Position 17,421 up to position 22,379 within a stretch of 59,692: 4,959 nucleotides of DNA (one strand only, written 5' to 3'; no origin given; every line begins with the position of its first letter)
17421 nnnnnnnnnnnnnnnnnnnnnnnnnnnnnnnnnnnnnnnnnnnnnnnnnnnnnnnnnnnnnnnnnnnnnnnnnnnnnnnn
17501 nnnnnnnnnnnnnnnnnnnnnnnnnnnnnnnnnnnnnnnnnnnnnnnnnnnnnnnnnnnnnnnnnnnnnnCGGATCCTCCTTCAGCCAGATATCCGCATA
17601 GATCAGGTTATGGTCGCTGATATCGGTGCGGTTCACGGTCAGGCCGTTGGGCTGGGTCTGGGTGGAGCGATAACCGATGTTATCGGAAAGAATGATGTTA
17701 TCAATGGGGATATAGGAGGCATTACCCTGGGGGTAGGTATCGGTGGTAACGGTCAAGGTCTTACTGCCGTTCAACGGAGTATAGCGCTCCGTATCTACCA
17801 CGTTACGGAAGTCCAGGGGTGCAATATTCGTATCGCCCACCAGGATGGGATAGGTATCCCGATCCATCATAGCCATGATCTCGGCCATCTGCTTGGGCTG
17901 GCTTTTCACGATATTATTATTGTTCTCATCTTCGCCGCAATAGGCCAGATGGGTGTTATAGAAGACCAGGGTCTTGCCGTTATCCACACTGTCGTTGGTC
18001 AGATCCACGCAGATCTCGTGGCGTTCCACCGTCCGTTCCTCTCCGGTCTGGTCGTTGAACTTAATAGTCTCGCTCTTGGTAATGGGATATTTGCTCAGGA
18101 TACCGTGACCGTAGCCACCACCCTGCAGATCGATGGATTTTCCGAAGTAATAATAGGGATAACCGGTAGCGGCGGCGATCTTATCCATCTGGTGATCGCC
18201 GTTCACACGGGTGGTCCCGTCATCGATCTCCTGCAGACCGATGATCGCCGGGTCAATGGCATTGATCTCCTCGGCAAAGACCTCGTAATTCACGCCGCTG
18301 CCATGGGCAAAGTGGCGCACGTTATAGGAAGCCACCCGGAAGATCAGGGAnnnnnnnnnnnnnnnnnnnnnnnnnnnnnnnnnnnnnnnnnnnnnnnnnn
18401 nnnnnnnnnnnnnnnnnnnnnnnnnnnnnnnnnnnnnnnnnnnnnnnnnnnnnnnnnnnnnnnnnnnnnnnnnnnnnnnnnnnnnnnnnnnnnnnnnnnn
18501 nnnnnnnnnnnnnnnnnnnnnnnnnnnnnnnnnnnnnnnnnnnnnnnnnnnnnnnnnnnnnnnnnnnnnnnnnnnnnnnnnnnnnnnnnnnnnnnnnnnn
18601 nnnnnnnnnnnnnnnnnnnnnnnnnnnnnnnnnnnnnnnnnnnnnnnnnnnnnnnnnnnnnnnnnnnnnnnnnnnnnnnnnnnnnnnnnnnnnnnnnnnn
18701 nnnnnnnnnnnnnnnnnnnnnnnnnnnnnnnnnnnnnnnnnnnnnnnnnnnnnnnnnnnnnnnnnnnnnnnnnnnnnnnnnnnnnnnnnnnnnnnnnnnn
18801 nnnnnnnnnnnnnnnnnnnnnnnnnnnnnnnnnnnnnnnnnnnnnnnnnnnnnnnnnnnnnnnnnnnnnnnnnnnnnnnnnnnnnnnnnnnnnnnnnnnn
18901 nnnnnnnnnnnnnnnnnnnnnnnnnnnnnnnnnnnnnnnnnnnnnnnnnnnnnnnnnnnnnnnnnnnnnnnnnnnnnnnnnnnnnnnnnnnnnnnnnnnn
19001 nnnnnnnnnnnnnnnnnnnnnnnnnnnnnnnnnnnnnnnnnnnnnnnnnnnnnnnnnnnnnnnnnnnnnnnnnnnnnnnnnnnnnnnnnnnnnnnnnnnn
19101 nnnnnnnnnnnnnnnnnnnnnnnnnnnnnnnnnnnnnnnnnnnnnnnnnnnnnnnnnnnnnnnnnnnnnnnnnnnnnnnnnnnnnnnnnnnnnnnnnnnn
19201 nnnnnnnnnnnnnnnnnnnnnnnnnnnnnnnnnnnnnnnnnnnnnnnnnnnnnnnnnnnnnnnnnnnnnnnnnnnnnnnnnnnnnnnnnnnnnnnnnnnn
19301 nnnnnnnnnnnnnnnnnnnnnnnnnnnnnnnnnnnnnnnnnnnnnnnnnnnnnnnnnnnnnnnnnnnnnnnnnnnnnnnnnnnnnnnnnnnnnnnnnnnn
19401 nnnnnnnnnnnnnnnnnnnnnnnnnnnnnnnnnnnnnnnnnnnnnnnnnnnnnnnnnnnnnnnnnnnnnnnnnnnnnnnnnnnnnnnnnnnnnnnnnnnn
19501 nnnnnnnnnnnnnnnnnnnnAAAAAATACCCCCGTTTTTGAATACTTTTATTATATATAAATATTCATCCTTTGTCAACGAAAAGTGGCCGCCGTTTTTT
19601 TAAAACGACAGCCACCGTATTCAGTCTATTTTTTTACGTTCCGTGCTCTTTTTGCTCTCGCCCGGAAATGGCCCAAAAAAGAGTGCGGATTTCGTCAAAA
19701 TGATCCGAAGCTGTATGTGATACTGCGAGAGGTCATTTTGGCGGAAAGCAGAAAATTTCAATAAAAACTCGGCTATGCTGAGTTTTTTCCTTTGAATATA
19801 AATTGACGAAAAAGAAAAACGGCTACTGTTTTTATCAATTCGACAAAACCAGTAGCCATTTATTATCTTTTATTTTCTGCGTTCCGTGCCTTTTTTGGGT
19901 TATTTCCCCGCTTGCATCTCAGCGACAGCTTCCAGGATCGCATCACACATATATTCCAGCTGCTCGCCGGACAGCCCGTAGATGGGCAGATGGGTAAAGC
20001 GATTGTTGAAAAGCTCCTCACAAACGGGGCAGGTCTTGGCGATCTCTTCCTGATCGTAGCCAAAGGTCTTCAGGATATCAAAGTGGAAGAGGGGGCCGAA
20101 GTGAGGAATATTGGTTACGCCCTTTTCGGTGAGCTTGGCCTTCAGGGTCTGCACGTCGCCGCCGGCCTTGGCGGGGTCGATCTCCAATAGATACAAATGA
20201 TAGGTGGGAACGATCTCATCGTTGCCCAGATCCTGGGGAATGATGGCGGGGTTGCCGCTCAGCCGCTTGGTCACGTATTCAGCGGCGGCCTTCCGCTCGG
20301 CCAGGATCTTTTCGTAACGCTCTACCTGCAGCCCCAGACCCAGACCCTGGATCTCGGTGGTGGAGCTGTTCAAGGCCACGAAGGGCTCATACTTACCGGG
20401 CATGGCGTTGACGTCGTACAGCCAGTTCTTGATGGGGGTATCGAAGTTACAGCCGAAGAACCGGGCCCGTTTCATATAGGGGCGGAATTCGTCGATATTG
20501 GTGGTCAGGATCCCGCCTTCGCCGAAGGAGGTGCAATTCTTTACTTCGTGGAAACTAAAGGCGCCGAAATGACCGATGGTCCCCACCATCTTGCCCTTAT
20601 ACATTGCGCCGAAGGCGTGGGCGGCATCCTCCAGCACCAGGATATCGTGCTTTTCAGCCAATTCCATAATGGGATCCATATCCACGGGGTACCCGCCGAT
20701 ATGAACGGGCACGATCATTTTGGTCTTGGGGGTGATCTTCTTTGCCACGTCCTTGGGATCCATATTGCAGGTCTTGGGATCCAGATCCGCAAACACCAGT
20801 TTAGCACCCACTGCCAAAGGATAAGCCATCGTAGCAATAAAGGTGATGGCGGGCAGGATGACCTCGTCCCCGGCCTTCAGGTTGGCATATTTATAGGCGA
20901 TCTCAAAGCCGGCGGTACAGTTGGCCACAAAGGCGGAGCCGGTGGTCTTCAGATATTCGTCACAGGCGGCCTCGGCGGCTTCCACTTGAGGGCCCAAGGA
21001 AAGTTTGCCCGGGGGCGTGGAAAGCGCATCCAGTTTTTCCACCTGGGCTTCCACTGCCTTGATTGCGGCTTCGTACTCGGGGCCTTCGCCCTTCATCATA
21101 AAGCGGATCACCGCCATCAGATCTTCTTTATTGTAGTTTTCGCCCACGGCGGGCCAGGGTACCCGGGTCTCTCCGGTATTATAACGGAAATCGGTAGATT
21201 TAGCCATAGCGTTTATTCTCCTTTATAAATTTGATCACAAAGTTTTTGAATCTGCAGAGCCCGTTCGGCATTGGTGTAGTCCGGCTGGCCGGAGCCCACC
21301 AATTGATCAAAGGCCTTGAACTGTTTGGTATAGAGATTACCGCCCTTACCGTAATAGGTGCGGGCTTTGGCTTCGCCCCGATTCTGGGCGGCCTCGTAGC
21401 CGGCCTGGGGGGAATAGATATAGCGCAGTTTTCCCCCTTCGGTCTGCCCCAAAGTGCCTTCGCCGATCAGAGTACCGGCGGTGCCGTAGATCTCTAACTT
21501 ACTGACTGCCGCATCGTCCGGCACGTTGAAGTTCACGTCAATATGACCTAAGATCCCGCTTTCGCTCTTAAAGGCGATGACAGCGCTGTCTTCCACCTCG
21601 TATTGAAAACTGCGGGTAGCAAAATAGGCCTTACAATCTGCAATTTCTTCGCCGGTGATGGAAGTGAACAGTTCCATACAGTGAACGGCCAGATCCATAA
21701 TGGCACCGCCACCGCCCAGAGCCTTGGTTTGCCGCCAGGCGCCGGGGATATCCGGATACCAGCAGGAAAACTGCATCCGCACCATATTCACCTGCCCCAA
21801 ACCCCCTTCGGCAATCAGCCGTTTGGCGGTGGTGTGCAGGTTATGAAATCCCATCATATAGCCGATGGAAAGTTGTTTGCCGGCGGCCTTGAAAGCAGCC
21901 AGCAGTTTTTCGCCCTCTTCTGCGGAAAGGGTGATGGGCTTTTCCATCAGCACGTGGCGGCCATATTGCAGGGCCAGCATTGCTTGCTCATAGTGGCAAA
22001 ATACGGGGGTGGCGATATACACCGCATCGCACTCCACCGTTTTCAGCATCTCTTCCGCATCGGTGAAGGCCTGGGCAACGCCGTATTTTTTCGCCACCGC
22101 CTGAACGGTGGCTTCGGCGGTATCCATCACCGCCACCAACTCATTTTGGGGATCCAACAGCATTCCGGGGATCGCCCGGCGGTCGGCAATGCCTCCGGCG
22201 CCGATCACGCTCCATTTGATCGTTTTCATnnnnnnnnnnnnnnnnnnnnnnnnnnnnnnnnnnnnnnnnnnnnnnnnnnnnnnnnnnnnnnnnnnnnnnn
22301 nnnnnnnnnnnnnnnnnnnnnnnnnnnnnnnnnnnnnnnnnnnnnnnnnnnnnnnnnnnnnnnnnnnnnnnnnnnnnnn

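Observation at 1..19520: Four tandem genes for giant wall-anchored proteins built from PASTA units and serial EEP (DNase I/ExoIII-fold) domains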

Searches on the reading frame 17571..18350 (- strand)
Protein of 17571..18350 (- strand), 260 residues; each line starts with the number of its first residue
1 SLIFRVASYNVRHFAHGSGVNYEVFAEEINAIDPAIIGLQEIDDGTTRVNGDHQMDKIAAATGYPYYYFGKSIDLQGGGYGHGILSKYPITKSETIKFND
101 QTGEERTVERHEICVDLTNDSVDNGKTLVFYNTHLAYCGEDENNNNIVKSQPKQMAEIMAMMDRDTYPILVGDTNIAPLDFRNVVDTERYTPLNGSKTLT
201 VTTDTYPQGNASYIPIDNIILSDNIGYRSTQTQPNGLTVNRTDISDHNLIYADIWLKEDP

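Call 28: find_related_loci(query=A3, collection=genome_contigs, flank=10000)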
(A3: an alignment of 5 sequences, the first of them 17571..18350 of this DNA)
Query A3 (260 aa) in genome_contigs; peptide patterns used: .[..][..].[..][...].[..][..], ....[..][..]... (x = any residue, [..] = any of these).
69 stretches matched a pattern; 19 encode a relative of the query (tblastn E <= 1e-3); 18 distinct loci.
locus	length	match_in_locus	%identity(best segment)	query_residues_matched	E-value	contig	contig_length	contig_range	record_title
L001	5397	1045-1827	82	1-260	7e-136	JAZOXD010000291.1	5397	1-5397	MAG: Eubacteriales bacterium isolate T1900045516_YK20190210.MAGScoT_cleanbin_000025 SGB_7611_k141_3034201, whole genome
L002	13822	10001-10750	73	2-259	3e-126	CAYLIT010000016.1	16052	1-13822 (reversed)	MAG TPA_asm: uncultured Eubacteriales bacterium isolate SRP315200_co1_65 genome assembly, contig: NODE_7190_length_16052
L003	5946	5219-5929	48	4-257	2e-65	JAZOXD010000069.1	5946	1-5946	MAG: Eubacteriales bacterium isolate T1900045516_YK20190210.MAGScoT_cleanbin_000025 SGB_7611_k141_3183696, whole genome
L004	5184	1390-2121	47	3-257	7e-63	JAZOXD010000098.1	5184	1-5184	MAG: Eubacteriales bacterium isolate T1900045516_YK20190210.MAGScoT_cleanbin_000025 SGB_7611_k141_1079664, whole genome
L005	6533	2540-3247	41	6-258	1e-56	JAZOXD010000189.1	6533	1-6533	MAG: Eubacteriales bacterium isolate T1900045516_YK20190210.MAGScoT_cleanbin_000025 SGB_7611_k141_2681936, whole genome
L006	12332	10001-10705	41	4-257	5e-52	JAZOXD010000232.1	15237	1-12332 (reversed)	MAG: Eubacteriales bacterium isolate T1900045516_YK20190210.MAGScoT_cleanbin_000025 SGB_7611_k141_2473028, whole genome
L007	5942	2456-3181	37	4-256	1e-40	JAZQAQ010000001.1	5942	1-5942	MAG: Eubacteriales bacterium isolate T1900044642_TS20190108.MAGScoT_cleanbin_000075 SGB_1288_k141_1387316, whole genome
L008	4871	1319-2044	38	4-257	1e-40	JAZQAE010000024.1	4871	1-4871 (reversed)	MAG: Eubacteriales bacterium isolate T1900044643_TS20190109.MAGScoT_cleanbin_000009 SGB_1301_k141_779153, whole genome s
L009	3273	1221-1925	38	4-258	5e-40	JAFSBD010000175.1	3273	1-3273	MAG: Clostridia bacterium isolate RGIG2982 Goat_Rectum-3__c444868, whole genome shotgun sequence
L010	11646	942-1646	36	4-258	1e-39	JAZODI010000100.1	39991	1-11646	MAG: Eubacteriales bacterium isolate T1900044752_TS20190418.MAGScoT_cleanbin_000019 SGB_2244_k141_1350168, whole genome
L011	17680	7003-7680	35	3-254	6e-36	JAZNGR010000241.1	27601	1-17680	MAG: Eubacteriales bacterium isolate T1900044701_TS20190167.MAGScoT_cleanbin_000007 SGB_1799_k141_1098976, whole genome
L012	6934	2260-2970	36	4-257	1e-35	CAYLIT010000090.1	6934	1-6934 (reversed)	MAG TPA_asm: uncultured Eubacteriales bacterium isolate SRP315200_co1_65 genome assembly, contig: NODE_26284_length_6934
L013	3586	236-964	36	4-252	3e-33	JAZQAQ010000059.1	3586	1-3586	MAG: Eubacteriales bacterium isolate T1900044642_TS20190108.MAGScoT_cleanbin_000075 SGB_1288_k141_1514087, whole genome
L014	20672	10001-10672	33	5-259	5e-26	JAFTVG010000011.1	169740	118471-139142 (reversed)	MAG: Clostridia bacterium isolate RGIG4181 Roe_deer_Colon-2__c578, whole genome shotgun sequence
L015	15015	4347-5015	36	4-257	4e-35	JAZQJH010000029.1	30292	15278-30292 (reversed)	MAG: Eubacteriales bacterium isolate T1900044621_TS20190087.MAGScoT_cleanbin_000007 SGB_886_k141_912689, whole genome sh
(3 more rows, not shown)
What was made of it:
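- Tried and rejected: It was repeated with the five best-conserved domains (call 28).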

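Call 59: search_protein_families(library=pfam, proteins=[L015:133-1443:+, L015:1614-3077:+, L015:3078-3617:+, L015:3605-4186:+, L015:8765-10003:-, L015:10758-11537:-, L015:11801-12457:+, L015:12461-13300:+, L011:5181-6113:+, L011:6142-6906:-], max_evalue=0.00001)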
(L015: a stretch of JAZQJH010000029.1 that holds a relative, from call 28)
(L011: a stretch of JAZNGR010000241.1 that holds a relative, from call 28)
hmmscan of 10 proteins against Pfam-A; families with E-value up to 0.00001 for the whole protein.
L015:133-1443:+ (436 aa): 3 families
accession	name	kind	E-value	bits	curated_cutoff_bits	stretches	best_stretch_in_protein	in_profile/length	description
PF01595.25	CNNM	-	1.2e-51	175.4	28.4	1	24-199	2-181/181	Cyclin M transmembrane N-terminal domain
PF00571.33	CBS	-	5.6e-16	59.1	24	1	280-332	3-56/57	CBS domain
PF03471.22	CorC_HlyC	-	3.3e-14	53.1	27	1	348-422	2-79/81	Transporter associated domain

L015:1614-3077:+ (487 aa): 2 families
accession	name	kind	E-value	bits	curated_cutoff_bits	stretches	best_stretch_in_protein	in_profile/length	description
PF00120.29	Gln-synt_C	-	1.7e-114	382.9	24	1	120-484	3-344/344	Glutamine synthetase, catalytic domain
PF03951.24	Gln-synt_N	-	1.4e-21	76.3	33.4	1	30-104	2-77/82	Glutamine synthetase, beta-Grasp domain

L015:3078-3617:+ (179 aa): 1 family
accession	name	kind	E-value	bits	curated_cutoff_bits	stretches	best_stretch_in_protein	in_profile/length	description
PF12822.12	ECF_trnsprt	-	1e-11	45.6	30.7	1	9-166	2-169/169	ECF transporter, substrate-specific component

L015:3605-4186:+ (193 aa): 1 family
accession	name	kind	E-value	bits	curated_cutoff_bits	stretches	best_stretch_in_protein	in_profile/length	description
PF00485.24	PRK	-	6.4e-11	42.9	22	1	28-159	3-152/196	Phosphoribulokinase / Uridine kinase family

L015:8765-10003:- (412 aa): 2 families
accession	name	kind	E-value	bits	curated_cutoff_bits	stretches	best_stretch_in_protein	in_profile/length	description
PF01874.21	CitG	-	1.4e-78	264.8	27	1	137-398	1-283/284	ATP:dephospho-CoA triphosphoribosyl transferase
PF03802.19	CitX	-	7.5e-27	94.5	25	1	1-125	33-163/165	Apo-citrate lyase phosphoribosyl-dephospho-CoA transferase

L015:10758-11537:- (259 aa): 1 family
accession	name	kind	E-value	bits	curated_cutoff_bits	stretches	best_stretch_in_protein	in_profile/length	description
PF08218.17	Citrate_ly_lig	-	6.2e-28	98.2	20.9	1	115-253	50-182/182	Citrate lyase ligase C-terminal domain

L015:11801-12457:+ (218 aa): 1 family
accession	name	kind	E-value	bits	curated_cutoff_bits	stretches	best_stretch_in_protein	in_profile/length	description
PF04223.18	CitF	-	1.7e-35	123.4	27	1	64-189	2-126/466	Citrate lyase, alpha subunit (CitF)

L015:12461-13300:+ (279 aa): 1 family
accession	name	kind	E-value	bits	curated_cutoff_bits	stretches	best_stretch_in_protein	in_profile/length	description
PF05681.19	Fumerase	-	2.4e-120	401.3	25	1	10-276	1-268/270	Fumarate hydratase (Fumerase)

L011:5181-6113:+ (310 aa): 1 family
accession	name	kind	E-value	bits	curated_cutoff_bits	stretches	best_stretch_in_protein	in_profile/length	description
PF00198.28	2-oxoacid_dh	-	1.1e-08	35.3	23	0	237-292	175-230/232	2-oxoacid dehydrogenases acyltransferase (catalytic domain)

L011:6142-6906:- (254 aa): 3 families
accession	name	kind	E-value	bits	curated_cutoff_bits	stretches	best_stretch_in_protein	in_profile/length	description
PF00106.31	adh_short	-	6.4e-37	127.4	26.6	1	3-190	2-192/195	short chain dehydrogenase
PF13561.12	adh_short_C2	-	7e-28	98.2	27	1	8-211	1-212/236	Enoyl-(Acyl carrier protein) reductase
PF08659.16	KR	-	7e-08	33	22.6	1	5-174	4-172/180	KR domain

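Call 61: search_protein_families(library=ncbifam, proteins=[L015:3078-3617:+, L015:3605-4186:+, L012:978-1502:+, L012:1490-2053:+], max_evalue=0.01)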
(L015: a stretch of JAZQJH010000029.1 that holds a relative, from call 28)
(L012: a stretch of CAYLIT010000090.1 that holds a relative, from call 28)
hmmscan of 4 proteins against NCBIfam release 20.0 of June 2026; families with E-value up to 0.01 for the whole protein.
L015:3078-3617:+ (179 aa): 1 family
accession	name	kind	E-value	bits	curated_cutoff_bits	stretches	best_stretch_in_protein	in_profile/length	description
TIGR02357.1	ECF_ThiT_YuaJ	equivalog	0.0053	16.7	108.45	1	9-89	3-84/183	energy-coupled thiamine transporter ThiT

L015:3605-4186:+ (193 aa): 13 families
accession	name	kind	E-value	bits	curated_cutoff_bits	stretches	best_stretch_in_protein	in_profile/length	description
NF005115.0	PRK06547.1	equivalog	5.4e-18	65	173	1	20-190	11-170/172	hypothetical protein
NF005655.0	PRK07429.1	subfamily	2.3e-13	50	236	1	25-159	9-148/326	phosphoribulokinase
NF005807.0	PRK07667.1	equivalog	1e-11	44.8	221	1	14-190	8-192/193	kinase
NF004018.0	PRK05480.1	equivalog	1.6e-09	37.6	180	1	27-162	9-152/210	uridine kinase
TIGR00235.1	udk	equivalog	1.8e-09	37.5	220.3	1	25-160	7-150/207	uridine kinase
NF004861.0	PRK06217.1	equivalog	3.7e-09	36.2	203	1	25-62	2-39/183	hypothetical protein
NF005576.0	PRK07261.1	equivalog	4.4e-07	29.8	224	1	26-61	2-37/171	DNA topology modulation protein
NF006746.0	PRK09270.1-5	subfamily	7.2e-07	28.3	250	1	25-156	22-168/210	nucleoside/nucleotide kinase family protein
NF006743.0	PRK09270.1-2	equivalog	9.3e-06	24.8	227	1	8-157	11-176/217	nucleoside/nucleotide kinase family protein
NF005994.0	PRK08118.1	equivalog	0.00012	22.1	215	1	26-62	3-39/172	DNA topology modulation protein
TIGR00152.1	TIGR00152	equivalog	0.0006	19.7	65.55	1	28-59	3-34/188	dephospho-CoA kinase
TIGR00041.1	DTMP_kinase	equivalog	0.0034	17.1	83.25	0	28-53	8-33/196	dTMP kinase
TIGR02173.1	cyt_kin_arch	equivalog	0.0045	17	102.1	0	121-163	76-117/169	(d)CMP kinase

L012:978-1502:+ (175 aa): 1 family
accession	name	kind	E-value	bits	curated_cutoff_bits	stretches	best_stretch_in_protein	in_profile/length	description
TIGR02357.1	ECF_ThiT_YuaJ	equivalog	0.00071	19.6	108.45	1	8-117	3-120/183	energy-coupled thiamine transporter ThiT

L012:1490-2053:+ (188 aa): 11 families
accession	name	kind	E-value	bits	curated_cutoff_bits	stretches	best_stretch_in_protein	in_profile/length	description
NF005115.0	PRK06547.1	equivalog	2.5e-18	66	173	1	19-182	11-164/172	hypothetical protein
NF005655.0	PRK07429.1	subfamily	2.2e-13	50.1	236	1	22-158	7-148/326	phosphoribulokinase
NF005807.0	PRK07667.1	equivalog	4.3e-11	42.7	221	1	20-188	14-192/193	kinase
NF004018.0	PRK05480.1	equivalog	1.7e-10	40.7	180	1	24-164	7-155/210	uridine kinase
NF004861.0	PRK06217.1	equivalog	9.1e-10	38.2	203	1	24-63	2-41/183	hypothetical protein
TIGR00235.1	udk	equivalog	9.8e-10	38.4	220.3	1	25-162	8-153/207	uridine kinase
NF005576.0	PRK07261.1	equivalog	7.3e-07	29.1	224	1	25-65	2-42/171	DNA topology modulation protein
NF005994.0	PRK08118.1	equivalog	0.0001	22.4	215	1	26-65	4-43/172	DNA topology modulation protein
NF006746.0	PRK09270.1-5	subfamily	0.00013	21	250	1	24-155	22-168/210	nucleoside/nucleotide kinase family protein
NF006743.0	PRK09270.1-2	equivalog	0.00064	18.8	227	1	12-62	16-70/217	nucleoside/nucleotide kinase family protein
TIGR00152.1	TIGR00152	equivalog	0.0014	18.5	65.55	0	27-57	3-33/188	dephospho-CoA kinase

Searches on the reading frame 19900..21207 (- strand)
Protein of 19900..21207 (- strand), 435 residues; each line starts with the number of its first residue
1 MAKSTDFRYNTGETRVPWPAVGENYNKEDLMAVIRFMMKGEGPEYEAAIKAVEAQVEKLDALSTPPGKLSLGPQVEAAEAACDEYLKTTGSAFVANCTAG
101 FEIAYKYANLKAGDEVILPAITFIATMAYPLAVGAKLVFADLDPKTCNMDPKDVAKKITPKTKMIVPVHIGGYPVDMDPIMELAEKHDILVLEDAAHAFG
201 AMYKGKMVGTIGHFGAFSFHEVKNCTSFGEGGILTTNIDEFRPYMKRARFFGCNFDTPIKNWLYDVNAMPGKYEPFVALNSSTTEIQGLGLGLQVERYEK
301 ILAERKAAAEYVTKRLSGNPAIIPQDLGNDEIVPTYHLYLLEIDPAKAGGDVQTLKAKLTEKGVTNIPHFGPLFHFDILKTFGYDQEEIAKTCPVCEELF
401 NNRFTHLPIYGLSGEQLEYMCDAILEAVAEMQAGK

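Call 9: search_protein_families(library=pfam, proteins=[window:19900-21207:-], max_evalue=0.001)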
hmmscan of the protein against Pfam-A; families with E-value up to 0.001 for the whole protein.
window:19900-21207:- (435 aa): 2 families
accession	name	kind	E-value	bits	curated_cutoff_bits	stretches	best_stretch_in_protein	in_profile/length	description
PF01041.23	DegT_DnrJ_EryC1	-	1.8e-75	254.9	19.8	1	67-424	18-359/360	DegT/DnrJ/EryC1/StrS aminotransferase family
PF00266.25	Aminotran_5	-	2.1e-05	24.1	21.5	1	93-202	66-183/371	Aminotransferase class-V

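Call 51: search_protein_families(library=ncbifam, proteins=[window:19900-21207:-], max_evalue=0.00001)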
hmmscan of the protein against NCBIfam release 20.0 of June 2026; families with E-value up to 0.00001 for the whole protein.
window:19900-21207:- (435 aa): 8 families
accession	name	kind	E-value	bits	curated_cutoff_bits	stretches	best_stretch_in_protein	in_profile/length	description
NF008687.0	PRK11706.1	equivalog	7.7e-58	196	375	1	83-427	41-373/375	dTDP-4-amino-4,6-dideoxygalactose transaminase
TIGR03588.1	PseC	equivalog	3.8e-55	187.3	423.5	1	69-426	26-378/380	UDP-4-amino-4,6-dideoxy-N-acetyl-beta-L-altrosamine transaminase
TIGR02379.1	ECA_wecE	subfamily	8.8e-50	169.5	434.85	1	82-427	40-374/376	dTDP-4-amino-4,6-dideoxy-D-glucose transaminase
NF008658.2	PRK11658.1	equivalog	1.5e-48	165.3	631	1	67-421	27-370/379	UDP-4-amino-4-deoxy-L-arabinose aminotransferase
TIGR04427.1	PLP_DesI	equivalog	1.7e-37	129.5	650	1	88-424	67-379/390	dTDP-4-dehydro-6-deoxyglucose aminotransferase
TIGR04181.1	NHT_00031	hypoth_equivalog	8.1e-37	126.9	420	1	70-386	27-342/359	LegC family aminotransferase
NF011936.0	PRK15407.1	equivalog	1.1e-30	106.7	423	1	105-429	105-437/440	lipopolysaccharide biosynthesis protein RfbH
NF041364.1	GntC_guanitoxin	equivalog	1e-07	31.2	415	1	104-197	75-176/356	guanitoxin biosynthesis PLP-dependent (S)-gamma-hydroxy-L-arginine cyclodehydratase GntC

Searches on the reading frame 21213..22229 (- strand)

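Call 9: search_protein_families(library=pfam, proteins=[window:21213-22229:-], max_evalue=0.001)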
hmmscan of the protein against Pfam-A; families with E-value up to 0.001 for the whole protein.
window:21213-22229:- (338 aa): 3 families
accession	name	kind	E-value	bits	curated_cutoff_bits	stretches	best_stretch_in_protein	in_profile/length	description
PF01408.29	GFO_IDH_MocA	-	1.5e-29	103.6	24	1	4-124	1-120/120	Oxidoreductase family, NAD-binding Rossmann fold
PF22725.1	GFO_IDH_MocA_C3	-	3.7e-28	98.5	27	1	133-254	2-123/124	GFO/IDH/MocA C-terminal domain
PF02894.22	GFO_IDH_MocA_C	-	2.3e-17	63.9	22.9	1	136-336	1-208/218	Oxidoreductase family, C-terminal alpha/beta domain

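Call 51: search_protein_families(library=ncbifam, proteins=[window:21213-22229:-], max_evalue=0.00001)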
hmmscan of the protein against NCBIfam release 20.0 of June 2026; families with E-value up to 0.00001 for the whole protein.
window:21213-22229:- (338 aa): 9 families
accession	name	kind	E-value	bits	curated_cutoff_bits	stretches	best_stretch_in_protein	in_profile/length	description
TIGR04380.1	myo_inos_iolG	equivalog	7.7e-35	120.3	355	1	4-257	2-253/330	inositol 2-dehydrogenase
NF040723.1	UDP-GlcNAcDh_Arch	equivalog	1.7e-29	103.3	450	1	7-253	4-234/302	UDP-N-acetylglucosamine 3-dehydrogenase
NF052479.1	LevoglcsnDh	equivalog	1.6e-25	89.6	650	1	1-231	1-244/386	levoglucosan dehydrogenase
NF041392.1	XylDh_Gfo6_Halo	equivalog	3.1e-20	72.3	350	1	2-254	15-273/350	D-xylose 1-dehydrogenase Gfo6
NF008607.0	PRK11579.1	subfamily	3.1e-19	69.2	330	1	4-190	5-187/346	oxidoreductase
NF052679.1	InsChiInosDhIolG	equivalog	6.9e-17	61.5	540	1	3-236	2-231/343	bifunctional inositol 2-dehydrogenase/D-chiro-inositol 1-dehydrogenase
NF007574.0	PRK10206.1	equivalog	9.7e-14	51.2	352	1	4-194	3-189/345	oxidoreductase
NF058561.1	BT_2158_fam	equivalog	4.5e-11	42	750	1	28-150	56-180/487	glycoside 3-dehydrogenase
NF058563.1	BT_2159_fam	equivalog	1.1e-07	31.2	650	1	5-153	2-149/350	disaccharide 3-dehydrogenase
